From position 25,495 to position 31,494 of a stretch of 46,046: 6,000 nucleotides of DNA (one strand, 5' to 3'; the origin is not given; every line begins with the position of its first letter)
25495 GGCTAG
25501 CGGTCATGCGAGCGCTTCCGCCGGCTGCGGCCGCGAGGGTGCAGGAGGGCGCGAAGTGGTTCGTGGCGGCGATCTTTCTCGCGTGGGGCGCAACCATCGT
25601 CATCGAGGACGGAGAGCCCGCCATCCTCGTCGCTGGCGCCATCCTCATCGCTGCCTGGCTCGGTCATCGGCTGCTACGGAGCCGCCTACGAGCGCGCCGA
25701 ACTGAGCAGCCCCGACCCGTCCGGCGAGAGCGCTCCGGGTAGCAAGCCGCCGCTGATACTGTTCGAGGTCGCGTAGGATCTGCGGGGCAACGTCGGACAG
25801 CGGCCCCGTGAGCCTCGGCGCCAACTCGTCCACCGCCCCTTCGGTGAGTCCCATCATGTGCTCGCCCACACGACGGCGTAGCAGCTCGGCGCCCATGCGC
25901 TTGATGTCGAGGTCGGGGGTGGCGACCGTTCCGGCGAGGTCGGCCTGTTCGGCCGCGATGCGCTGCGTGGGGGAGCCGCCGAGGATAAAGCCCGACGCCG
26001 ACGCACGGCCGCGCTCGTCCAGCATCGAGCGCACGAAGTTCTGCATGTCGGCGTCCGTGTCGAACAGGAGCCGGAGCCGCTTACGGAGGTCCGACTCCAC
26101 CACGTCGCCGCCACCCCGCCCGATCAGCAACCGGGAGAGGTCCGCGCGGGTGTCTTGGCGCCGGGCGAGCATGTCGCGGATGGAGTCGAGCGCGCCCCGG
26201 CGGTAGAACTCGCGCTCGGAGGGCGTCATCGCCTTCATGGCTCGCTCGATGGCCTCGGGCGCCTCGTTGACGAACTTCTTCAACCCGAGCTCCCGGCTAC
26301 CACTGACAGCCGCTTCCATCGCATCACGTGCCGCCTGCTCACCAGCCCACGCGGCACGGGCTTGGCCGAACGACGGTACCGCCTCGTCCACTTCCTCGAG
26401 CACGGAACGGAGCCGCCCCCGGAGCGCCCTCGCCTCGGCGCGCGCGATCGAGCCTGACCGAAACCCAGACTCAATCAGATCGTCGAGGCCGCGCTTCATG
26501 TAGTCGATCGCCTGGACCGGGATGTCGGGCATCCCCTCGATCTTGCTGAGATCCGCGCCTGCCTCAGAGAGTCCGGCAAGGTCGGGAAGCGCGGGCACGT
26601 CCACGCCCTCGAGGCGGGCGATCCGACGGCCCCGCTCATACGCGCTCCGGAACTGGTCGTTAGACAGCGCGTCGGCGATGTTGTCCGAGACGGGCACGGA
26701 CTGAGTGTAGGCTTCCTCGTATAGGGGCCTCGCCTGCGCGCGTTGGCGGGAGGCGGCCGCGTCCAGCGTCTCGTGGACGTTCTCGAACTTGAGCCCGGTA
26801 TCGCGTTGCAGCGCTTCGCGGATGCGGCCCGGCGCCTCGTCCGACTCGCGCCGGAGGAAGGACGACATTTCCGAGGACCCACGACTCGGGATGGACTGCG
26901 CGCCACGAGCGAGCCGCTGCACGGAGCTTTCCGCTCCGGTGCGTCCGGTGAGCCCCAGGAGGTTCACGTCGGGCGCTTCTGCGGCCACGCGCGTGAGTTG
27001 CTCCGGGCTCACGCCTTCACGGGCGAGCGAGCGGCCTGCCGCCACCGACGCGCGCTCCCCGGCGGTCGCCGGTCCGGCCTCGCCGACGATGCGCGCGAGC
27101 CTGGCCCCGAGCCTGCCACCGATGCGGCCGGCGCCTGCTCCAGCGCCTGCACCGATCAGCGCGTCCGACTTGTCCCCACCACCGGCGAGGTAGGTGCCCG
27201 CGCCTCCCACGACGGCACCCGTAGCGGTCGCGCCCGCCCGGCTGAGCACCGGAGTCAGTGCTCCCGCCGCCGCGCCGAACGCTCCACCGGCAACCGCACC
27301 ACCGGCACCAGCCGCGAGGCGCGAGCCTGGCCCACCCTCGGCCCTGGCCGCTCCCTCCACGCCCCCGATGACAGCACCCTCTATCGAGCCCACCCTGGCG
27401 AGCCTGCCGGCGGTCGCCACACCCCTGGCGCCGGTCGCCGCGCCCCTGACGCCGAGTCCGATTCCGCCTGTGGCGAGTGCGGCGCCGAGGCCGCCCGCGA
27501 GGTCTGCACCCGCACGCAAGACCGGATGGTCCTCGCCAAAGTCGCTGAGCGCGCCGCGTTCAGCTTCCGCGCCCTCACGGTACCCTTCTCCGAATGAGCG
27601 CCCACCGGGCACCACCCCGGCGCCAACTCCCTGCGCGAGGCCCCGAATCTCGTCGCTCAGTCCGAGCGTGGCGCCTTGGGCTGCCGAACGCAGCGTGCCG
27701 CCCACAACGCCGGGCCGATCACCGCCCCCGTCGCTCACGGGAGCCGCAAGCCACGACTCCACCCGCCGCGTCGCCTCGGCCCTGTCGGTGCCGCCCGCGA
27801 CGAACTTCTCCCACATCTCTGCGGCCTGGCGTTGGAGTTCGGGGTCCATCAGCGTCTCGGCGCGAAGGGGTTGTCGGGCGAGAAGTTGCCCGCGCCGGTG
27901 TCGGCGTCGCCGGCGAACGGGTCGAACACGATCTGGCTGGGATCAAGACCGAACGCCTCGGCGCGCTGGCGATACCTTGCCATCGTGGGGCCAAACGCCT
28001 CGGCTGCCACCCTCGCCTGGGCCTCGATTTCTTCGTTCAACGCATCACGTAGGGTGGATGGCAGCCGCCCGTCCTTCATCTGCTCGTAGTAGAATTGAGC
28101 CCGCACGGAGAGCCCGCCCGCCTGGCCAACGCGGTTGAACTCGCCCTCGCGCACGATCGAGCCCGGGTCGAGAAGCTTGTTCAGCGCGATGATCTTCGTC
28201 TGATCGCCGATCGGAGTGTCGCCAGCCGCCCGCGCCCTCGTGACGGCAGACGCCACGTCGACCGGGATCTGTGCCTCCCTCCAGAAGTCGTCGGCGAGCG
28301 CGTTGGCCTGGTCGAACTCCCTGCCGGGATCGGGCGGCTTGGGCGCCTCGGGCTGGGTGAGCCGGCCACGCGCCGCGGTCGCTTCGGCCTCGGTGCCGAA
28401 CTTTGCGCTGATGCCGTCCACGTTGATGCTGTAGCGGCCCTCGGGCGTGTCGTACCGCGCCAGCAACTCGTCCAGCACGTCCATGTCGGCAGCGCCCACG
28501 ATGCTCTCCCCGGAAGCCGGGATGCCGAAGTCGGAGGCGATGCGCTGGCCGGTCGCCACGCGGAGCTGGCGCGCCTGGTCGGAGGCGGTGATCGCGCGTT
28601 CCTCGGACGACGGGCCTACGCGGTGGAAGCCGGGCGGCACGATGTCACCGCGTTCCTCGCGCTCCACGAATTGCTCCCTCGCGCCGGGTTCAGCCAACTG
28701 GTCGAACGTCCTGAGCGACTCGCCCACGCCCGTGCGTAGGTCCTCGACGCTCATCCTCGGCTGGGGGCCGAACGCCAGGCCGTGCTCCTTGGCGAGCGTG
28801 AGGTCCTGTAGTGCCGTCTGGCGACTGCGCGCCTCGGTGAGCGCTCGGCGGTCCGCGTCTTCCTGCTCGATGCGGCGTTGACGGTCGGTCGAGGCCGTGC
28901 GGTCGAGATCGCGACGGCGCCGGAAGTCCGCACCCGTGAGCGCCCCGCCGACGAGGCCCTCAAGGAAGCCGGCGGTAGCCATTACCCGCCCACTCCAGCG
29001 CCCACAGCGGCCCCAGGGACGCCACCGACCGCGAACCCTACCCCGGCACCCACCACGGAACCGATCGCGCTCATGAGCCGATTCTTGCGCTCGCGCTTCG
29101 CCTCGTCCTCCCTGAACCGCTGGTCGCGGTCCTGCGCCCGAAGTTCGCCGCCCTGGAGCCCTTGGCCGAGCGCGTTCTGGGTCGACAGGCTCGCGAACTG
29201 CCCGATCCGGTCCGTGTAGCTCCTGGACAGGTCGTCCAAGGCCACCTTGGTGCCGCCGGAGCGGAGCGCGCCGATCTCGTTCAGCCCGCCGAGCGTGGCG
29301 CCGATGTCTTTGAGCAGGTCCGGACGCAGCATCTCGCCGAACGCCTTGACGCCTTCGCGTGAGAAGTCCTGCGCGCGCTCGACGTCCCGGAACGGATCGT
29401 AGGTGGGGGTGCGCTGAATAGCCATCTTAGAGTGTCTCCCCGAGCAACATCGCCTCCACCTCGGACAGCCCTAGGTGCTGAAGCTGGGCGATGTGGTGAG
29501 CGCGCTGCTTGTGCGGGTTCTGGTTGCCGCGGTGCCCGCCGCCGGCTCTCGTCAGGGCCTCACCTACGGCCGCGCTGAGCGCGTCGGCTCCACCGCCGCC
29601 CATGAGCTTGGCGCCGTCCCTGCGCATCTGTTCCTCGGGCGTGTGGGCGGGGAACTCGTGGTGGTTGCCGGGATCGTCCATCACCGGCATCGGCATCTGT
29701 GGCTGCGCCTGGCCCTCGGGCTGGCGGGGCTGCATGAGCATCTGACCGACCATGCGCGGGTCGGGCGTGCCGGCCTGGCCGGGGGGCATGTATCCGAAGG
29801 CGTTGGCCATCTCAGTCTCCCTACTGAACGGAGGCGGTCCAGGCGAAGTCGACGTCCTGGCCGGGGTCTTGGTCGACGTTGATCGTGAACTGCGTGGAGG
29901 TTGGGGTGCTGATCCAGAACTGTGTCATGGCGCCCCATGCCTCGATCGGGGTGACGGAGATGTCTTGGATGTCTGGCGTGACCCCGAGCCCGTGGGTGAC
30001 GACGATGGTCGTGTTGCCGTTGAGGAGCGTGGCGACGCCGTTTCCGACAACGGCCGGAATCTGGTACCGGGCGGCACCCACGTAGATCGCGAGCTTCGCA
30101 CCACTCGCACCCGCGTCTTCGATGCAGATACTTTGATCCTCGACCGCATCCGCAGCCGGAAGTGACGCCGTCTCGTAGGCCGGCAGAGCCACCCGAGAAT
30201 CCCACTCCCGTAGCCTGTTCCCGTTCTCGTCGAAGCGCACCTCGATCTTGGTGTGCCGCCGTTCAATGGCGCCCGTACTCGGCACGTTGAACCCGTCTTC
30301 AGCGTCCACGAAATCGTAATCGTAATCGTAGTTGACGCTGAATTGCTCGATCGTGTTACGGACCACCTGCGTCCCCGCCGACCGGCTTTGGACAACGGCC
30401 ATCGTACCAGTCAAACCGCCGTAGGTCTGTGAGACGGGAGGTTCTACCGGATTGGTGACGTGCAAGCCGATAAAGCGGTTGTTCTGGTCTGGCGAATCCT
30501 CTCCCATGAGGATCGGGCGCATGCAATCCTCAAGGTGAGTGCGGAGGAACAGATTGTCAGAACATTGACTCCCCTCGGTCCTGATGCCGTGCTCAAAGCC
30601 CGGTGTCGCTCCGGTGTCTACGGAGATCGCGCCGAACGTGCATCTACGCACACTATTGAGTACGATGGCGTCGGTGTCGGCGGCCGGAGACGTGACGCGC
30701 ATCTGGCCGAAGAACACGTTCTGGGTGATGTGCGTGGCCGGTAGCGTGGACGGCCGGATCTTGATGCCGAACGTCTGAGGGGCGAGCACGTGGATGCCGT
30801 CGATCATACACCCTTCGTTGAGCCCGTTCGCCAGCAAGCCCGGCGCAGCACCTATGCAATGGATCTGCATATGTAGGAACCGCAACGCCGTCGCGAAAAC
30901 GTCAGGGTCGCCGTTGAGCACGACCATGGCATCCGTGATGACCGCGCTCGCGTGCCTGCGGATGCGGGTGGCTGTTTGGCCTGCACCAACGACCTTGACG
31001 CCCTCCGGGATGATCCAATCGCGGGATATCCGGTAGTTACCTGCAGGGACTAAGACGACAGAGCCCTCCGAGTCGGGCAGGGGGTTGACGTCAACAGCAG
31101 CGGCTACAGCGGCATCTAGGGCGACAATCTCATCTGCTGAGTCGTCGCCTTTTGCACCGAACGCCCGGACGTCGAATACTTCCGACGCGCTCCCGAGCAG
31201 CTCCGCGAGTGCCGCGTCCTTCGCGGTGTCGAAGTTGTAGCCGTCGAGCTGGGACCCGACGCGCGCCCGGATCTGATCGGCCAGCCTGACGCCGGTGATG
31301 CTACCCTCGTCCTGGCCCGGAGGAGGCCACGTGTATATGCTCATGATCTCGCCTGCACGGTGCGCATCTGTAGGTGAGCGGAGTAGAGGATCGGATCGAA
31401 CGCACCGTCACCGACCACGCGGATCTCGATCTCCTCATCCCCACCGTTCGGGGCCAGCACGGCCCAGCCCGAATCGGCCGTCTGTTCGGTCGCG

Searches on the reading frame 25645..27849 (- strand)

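Call 9: search_protein_families(library=pfam, proteins=[window:25645-27849:-], max_evalue=0.01)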
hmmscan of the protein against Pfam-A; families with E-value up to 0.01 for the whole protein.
window:25645-27849:- (734 aa): 0 families

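Call 10: search_protein_families(library=phrogs, proteins=[window:25645-27849:-], max_evalue=0.01)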
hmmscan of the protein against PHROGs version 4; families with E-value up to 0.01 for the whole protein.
window:25645-27849:- (734 aa): 1 family
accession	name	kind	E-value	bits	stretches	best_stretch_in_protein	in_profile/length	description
phrog_5880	-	unknown function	2e-33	116.9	1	6-644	11-570/661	-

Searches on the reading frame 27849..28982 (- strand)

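Call 9: search_protein_families(library=pfam, proteins=[window:27849-28982:-], max_evalue=0.01)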
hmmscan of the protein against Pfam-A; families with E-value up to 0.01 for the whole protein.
window:27849-28982:- (377 aa): 0 families

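Call 10: search_protein_families(library=phrogs, proteins=[window:27849-28982:-], max_evalue=0.01)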
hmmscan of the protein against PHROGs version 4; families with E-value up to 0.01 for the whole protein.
window:27849-28982:- (377 aa): 1 family
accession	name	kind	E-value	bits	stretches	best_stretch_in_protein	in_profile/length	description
phrog_13634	-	unknown function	5.6e-07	29.8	1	250-351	248-350/403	-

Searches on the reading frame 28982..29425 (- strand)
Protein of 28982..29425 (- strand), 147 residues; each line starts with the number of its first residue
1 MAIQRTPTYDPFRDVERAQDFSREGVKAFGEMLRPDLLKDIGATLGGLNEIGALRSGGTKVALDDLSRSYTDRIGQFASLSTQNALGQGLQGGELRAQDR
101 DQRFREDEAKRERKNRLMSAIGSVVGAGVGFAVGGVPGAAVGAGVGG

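Call 45: search_protein_families(library=phrogs, proteins=[window:28982-29425:-], max_evalue=0.01)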
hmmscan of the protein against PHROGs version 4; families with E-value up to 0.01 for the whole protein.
window:28982-29425:- (147 aa): 1 family
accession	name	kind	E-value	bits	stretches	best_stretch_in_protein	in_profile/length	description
phrog_594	-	unknown function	0.00041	21.7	1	81-147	12-79/85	-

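Call 46: search_protein_families(library=pfam, proteins=[window:28982-29425:-], max_evalue=0.01)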
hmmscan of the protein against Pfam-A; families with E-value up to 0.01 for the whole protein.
window:28982-29425:- (147 aa): 1 family
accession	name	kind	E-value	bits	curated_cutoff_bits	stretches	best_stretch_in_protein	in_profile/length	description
PF10439.15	Bacteriocin_IIc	-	0.0023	18.3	27.1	1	122-147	31-57/59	Bacteriocin class II with double-glycine leader peptide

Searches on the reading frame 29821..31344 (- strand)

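Call 9: search_protein_families(library=pfam, proteins=[window:29821-31344:-], max_evalue=0.01)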
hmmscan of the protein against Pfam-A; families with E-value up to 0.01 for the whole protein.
window:29821-31344:- (507 aa): 1 family
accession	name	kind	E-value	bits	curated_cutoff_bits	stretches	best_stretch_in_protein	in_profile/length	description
PF12708.12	Pect-lyase_RHGA_epim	-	8.4e-11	42.5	27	1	57-145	2-82/213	Rhamnogalacturonase A/epimerase, pectate lyase-like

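Call 10: search_protein_families(library=phrogs, proteins=[window:29821-31344:-], max_evalue=0.01)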
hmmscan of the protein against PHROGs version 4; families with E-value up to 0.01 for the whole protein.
window:29821-31344:- (507 aa): 8 families
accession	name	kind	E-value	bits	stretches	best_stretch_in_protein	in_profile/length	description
phrog_14442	-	tail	9.5e-06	25.4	1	53-128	189-260/733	tail protein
phrog_7458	-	tail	1.1e-05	24.9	1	54-141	120-192/732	tail spike protein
phrog_13144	-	unknown function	4.1e-05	23.6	1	15-134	23-138/464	-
phrog_12123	-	tail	7.4e-05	22.3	1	47-124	75-146/799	tail spike protein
phrog_17212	-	connector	0.00055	19.5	1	51-123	136-201/631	pre-neck appendage protein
phrog_13163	-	tail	0.0021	17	1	65-149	250-333/976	baseplate wedge subunit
phrog_14558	-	tail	0.0056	16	1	43-145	91-186/740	tail spike protein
phrog_2234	-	tail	0.0061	16.2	0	54-147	183-263/757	tail spike protein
